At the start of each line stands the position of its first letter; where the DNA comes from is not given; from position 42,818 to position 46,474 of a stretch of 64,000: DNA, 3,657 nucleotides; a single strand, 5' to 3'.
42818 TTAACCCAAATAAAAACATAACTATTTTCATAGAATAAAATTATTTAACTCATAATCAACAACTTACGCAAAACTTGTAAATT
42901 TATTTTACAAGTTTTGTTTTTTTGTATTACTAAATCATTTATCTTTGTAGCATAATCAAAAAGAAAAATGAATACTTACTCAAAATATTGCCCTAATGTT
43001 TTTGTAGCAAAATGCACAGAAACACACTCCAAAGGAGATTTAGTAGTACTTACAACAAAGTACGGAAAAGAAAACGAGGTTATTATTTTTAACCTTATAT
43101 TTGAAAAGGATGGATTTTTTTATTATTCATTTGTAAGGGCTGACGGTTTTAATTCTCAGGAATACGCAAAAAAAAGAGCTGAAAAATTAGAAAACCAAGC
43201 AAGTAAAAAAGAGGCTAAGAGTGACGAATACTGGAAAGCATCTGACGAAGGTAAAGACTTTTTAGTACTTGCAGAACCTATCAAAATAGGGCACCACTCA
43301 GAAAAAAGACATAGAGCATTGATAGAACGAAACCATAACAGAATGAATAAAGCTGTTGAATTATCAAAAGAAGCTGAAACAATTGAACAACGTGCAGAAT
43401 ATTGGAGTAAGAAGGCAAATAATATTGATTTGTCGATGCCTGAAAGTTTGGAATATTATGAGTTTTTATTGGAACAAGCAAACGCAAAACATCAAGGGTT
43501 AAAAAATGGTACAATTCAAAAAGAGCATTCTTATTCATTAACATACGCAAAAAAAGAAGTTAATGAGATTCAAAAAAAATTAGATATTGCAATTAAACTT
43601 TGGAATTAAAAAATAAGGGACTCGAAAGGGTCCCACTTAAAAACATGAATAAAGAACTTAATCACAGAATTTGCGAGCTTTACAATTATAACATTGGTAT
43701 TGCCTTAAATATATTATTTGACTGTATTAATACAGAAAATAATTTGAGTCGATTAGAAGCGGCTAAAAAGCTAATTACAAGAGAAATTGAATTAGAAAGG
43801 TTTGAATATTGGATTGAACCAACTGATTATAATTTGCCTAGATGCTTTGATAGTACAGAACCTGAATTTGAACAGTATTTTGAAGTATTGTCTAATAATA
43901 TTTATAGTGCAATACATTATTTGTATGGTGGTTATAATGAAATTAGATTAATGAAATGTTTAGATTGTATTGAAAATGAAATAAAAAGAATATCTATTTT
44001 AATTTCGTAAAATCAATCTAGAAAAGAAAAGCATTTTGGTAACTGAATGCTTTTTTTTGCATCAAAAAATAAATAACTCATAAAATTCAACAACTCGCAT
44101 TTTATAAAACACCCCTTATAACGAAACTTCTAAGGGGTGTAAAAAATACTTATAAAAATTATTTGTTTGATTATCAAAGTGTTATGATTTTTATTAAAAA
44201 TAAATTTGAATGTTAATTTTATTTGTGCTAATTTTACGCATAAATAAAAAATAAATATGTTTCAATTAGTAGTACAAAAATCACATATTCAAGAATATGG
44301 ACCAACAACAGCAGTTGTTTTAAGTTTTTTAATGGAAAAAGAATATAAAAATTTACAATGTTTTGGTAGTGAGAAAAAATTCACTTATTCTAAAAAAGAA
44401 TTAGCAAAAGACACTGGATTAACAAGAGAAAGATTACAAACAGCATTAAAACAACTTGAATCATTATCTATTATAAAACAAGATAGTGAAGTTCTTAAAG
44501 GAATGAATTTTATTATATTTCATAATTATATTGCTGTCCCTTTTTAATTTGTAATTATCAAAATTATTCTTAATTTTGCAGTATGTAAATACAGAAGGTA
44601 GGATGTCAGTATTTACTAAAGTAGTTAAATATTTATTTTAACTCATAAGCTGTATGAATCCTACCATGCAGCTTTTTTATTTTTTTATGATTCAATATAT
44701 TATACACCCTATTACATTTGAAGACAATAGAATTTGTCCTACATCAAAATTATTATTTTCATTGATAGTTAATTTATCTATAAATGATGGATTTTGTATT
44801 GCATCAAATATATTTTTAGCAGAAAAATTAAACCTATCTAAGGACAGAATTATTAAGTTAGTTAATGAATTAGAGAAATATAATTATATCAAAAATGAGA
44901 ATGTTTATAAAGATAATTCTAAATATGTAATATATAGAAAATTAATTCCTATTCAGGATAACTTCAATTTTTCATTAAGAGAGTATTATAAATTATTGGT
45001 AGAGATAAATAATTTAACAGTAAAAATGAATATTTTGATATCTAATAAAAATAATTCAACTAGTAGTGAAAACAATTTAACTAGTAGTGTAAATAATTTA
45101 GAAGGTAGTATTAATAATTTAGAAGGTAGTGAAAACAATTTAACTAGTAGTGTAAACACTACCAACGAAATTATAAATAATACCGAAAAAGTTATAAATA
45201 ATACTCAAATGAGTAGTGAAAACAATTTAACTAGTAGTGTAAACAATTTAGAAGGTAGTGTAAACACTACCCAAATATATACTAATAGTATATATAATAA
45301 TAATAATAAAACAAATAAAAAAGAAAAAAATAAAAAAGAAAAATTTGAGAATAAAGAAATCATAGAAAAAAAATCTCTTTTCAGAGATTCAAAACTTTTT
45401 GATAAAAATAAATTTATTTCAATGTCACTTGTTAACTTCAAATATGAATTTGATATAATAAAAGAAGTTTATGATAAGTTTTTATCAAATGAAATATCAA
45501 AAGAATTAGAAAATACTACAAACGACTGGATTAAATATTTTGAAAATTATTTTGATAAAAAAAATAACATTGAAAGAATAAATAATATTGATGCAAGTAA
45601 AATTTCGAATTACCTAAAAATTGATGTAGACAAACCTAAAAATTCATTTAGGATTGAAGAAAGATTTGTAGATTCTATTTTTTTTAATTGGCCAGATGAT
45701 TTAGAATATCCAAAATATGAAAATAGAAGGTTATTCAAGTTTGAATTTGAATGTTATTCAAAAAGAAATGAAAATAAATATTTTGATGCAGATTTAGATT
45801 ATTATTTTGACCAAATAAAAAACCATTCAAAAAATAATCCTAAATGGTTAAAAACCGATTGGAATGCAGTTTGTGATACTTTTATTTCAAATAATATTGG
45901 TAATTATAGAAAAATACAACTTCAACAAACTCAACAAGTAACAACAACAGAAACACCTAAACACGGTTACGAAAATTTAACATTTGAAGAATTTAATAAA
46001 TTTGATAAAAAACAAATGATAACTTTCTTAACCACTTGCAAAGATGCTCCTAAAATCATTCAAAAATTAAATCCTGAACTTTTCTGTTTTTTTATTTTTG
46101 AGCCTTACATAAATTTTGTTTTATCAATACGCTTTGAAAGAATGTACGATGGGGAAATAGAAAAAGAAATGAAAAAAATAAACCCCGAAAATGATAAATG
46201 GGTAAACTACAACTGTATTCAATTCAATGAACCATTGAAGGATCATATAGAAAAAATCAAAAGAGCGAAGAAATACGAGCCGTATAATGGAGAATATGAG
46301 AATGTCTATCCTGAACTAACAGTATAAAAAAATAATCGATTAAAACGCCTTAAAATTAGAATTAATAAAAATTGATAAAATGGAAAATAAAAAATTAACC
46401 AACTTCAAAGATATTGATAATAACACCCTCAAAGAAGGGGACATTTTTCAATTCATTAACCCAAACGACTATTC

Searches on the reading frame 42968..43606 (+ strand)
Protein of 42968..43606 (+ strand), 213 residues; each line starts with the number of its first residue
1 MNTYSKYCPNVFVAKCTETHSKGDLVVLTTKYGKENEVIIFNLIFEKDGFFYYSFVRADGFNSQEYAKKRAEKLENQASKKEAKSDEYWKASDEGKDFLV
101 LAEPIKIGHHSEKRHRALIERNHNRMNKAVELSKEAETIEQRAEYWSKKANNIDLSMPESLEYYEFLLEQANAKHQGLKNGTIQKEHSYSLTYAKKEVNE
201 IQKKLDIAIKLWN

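Call 48: search_protein_families(library=pfam, proteins=[window:42968-43606:+], max_evalue=0.001)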
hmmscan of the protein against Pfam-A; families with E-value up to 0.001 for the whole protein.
window:42968-43606:+ (213 aa): 1 family
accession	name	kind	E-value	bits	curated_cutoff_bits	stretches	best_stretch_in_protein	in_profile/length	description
PF12083.13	DUF3560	-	3.7e-33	114.7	27.2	1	62-181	1-119/124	Domain of unknown function (DUF3560)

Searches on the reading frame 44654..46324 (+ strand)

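Call 26: search_protein_families(library=pfam, proteins=[window:44654-46324:+], max_evalue=0.001)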
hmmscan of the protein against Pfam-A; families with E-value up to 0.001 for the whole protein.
window:44654-46324:+ (557 aa): 1 family
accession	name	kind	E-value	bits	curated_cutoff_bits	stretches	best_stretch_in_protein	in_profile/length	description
PF13730.12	HTH_36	-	1.7e-07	31.4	25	1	29-79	5-55/55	Helix-turn-helix domain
